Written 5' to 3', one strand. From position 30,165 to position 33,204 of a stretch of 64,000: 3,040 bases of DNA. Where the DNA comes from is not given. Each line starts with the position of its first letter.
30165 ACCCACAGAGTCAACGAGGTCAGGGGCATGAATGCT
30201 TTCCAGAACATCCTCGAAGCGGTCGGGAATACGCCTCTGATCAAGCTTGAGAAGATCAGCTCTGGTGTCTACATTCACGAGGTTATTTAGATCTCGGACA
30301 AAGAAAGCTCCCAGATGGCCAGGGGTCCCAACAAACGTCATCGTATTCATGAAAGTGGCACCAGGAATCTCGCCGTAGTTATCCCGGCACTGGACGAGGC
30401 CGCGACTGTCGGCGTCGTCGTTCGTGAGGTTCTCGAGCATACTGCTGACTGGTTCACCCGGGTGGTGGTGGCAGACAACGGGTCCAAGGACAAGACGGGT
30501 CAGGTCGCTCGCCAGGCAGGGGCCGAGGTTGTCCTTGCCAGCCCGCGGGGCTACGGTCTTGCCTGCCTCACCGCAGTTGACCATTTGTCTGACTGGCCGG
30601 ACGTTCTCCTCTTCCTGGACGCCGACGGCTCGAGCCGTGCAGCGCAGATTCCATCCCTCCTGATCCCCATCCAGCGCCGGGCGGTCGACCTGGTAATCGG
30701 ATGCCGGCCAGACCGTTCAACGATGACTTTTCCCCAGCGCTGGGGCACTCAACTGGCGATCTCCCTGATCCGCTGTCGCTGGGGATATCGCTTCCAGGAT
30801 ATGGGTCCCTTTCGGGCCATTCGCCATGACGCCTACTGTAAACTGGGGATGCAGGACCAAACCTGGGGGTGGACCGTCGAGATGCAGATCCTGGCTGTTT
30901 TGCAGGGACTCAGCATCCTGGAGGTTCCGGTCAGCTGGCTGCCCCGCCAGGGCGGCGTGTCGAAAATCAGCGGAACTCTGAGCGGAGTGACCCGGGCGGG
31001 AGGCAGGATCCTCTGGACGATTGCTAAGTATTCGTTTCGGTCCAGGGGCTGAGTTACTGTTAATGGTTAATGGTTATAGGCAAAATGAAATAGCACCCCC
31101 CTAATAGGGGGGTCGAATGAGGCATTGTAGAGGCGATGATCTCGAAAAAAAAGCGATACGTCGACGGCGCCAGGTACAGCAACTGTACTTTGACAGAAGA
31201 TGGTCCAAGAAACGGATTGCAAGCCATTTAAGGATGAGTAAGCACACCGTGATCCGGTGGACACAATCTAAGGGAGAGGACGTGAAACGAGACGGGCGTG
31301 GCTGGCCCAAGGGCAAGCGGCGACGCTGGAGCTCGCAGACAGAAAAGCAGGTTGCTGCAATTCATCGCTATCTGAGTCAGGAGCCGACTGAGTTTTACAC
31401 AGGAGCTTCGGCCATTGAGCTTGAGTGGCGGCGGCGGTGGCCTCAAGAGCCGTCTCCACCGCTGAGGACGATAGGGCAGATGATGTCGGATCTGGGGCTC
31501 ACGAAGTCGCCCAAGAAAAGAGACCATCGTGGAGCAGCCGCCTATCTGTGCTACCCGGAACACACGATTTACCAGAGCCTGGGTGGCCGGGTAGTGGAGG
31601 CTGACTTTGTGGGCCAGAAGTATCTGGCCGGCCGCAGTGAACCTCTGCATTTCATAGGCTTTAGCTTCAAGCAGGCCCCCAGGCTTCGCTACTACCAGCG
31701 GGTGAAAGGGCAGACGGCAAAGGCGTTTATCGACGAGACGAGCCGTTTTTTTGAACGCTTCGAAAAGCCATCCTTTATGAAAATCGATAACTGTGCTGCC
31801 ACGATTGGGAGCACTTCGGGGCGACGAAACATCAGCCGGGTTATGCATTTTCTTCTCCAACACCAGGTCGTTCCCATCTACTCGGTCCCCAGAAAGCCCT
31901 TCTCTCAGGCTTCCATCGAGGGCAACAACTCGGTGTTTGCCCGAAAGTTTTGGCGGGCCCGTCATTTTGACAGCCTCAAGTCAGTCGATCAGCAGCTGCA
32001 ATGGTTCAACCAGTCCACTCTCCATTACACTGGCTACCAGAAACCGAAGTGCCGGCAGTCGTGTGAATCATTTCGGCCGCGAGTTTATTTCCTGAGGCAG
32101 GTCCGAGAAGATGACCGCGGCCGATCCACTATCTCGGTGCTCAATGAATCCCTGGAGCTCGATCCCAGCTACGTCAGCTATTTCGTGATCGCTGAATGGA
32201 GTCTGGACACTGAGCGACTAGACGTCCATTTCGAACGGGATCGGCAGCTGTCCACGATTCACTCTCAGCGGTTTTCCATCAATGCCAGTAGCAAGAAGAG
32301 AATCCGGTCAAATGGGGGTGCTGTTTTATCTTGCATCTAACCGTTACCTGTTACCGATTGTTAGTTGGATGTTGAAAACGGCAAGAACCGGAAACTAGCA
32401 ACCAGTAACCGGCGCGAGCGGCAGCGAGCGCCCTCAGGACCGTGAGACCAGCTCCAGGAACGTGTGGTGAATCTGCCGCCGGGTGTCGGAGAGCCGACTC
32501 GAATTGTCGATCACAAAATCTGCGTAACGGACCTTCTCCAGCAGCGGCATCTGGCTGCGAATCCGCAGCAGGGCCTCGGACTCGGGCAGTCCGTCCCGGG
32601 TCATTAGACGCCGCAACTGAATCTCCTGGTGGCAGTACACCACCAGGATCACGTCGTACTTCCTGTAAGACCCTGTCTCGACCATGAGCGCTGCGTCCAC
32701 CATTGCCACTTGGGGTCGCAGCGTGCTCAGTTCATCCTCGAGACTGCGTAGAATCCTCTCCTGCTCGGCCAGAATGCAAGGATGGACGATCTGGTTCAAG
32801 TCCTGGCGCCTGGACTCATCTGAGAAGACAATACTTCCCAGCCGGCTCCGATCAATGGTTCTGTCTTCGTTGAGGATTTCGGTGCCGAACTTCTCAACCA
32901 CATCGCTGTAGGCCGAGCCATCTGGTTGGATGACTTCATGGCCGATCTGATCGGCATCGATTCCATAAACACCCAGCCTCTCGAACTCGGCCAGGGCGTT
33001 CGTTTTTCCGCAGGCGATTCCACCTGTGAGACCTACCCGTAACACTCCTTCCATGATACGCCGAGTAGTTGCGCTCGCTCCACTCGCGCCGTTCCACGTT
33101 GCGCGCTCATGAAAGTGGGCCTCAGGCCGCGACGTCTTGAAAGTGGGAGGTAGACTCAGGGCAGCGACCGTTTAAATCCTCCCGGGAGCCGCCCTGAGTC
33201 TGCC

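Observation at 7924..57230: Heptanucleotide tandem arrays fill most intergenic gaps and butt against start and stop codons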

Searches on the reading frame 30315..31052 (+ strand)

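Call 44: search_protein_families(library=pfam, proteins=[window:30315-31052:+], max_evalue=0.00001)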
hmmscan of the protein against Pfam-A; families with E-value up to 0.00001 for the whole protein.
window:30315-31052:+ (245 aa): 1 family
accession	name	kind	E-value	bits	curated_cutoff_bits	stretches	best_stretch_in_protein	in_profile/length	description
PF00535.33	Glycos_transf_2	-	4.8e-14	53.1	23.3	1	21-155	2-132/168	Glycosyl transferase family 2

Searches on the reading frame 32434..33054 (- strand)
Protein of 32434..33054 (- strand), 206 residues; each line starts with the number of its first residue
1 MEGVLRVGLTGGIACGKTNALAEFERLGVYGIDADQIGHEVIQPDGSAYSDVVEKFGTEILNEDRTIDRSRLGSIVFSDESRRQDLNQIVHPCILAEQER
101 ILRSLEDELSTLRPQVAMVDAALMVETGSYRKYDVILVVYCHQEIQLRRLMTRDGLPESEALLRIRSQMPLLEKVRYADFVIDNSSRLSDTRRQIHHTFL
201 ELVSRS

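Call 44: search_protein_families(library=pfam, proteins=[window:32434-33054:-], max_evalue=0.00001)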
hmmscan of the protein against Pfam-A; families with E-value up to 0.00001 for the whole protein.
window:32434-33054:- (206 aa): 1 family
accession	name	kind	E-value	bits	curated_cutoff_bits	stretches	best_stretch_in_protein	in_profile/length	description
PF01121.26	CoaE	-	3.1e-49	167.6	27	1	7-189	3-179/180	Dephospho-CoA kinase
